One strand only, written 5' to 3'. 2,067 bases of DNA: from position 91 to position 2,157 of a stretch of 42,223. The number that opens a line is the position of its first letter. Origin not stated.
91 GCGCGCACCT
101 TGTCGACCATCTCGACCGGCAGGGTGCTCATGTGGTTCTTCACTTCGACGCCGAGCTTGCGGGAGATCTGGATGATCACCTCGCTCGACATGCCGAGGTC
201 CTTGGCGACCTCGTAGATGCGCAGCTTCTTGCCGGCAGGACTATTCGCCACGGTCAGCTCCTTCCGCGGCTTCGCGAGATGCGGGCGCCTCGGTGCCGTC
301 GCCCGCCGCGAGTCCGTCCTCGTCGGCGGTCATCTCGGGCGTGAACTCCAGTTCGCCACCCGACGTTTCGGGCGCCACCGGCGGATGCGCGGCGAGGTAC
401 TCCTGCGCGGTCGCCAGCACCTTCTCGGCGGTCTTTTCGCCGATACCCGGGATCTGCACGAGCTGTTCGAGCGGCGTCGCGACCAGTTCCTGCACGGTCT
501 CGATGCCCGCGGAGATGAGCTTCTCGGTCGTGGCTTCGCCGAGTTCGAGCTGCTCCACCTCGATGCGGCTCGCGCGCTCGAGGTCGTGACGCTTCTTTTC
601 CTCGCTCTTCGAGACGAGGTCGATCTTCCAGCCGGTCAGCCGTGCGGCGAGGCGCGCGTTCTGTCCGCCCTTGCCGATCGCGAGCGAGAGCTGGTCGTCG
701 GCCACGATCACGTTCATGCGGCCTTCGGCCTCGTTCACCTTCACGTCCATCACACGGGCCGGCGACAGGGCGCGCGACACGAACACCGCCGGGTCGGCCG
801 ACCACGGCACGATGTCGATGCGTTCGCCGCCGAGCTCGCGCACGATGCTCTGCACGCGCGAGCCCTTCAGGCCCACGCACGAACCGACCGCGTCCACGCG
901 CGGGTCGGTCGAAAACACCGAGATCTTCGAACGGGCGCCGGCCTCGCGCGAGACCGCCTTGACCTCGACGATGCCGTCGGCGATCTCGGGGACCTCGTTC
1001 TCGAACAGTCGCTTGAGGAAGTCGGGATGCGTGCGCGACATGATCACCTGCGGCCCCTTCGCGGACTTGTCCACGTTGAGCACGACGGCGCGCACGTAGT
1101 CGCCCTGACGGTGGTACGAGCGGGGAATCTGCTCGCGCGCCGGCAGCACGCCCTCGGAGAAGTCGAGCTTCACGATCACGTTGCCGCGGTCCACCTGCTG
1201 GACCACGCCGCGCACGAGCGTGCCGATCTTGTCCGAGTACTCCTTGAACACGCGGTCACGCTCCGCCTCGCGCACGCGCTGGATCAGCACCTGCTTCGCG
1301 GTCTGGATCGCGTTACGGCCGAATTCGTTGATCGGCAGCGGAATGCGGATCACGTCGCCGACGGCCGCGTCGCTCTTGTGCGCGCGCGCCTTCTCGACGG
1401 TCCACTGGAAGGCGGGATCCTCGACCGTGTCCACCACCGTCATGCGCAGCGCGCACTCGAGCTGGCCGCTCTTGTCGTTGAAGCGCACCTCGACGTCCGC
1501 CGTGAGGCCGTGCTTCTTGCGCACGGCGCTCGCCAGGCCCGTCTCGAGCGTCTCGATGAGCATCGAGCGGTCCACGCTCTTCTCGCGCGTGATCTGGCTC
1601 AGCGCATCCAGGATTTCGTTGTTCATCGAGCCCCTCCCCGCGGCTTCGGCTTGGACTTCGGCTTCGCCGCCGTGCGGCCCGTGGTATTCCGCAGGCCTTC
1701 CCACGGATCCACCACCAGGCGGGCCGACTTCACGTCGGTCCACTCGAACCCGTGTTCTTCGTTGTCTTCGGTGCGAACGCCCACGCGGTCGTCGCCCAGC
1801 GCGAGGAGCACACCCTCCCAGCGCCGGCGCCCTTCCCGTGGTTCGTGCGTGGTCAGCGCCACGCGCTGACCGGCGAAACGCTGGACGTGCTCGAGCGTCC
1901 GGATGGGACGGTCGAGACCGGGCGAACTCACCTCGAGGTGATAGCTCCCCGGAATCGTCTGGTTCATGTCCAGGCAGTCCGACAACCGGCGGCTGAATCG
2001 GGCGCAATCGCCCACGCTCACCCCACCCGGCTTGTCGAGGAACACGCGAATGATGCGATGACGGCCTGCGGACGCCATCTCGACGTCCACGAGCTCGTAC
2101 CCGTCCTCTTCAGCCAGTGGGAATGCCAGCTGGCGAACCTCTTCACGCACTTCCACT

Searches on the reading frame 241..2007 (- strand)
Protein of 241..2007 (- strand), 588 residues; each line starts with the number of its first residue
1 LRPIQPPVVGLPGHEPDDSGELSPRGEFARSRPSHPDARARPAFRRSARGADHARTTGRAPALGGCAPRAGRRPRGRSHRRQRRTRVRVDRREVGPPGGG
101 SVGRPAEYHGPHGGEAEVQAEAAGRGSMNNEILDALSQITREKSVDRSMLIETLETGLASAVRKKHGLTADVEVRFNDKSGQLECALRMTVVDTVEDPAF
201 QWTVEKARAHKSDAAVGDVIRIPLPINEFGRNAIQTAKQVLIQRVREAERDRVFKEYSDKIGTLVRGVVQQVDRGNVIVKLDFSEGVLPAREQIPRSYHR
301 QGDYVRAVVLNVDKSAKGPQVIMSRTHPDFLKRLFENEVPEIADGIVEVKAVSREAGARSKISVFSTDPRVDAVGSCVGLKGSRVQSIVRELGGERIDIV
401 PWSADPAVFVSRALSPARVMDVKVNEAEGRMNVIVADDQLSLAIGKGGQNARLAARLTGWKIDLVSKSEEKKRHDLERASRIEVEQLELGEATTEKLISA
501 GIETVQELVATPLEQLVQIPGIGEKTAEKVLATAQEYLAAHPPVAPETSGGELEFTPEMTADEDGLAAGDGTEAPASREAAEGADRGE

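Call 53: search_protein_families(library=pfam, proteins=[window:241-2007:-], max_evalue=0.00001)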
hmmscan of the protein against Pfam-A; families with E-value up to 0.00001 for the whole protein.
window:241-2007:- (588 aa): 6 families
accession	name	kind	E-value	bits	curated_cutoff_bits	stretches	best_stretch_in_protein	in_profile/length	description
PF08529.16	NusA_N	-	2.9e-35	121.5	23.8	1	131-251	1-119/119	NusA N-terminal domain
PF13184.12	KH_5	-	4.1e-29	100.9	27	1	356-424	1-69/69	NusA-like KH domain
PF14520.12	HHH_5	-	1.2e-10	42.2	27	1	489-536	10-57/57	Helix-hairpin-helix domain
PF00575.29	S1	-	2.5e-07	31.4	22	1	259-320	2-70/74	S1 RNA binding domain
PF03118.21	RNA_pol_A_CTD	-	4.8e-07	29.8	23.8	1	473-532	4-63/67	Bacterial RNA polymerase, alpha chain C terminal domain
PF00633.29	HHH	-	8.6e-06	25.8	24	0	513-532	10-29/30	Helix-hairpin-helix motif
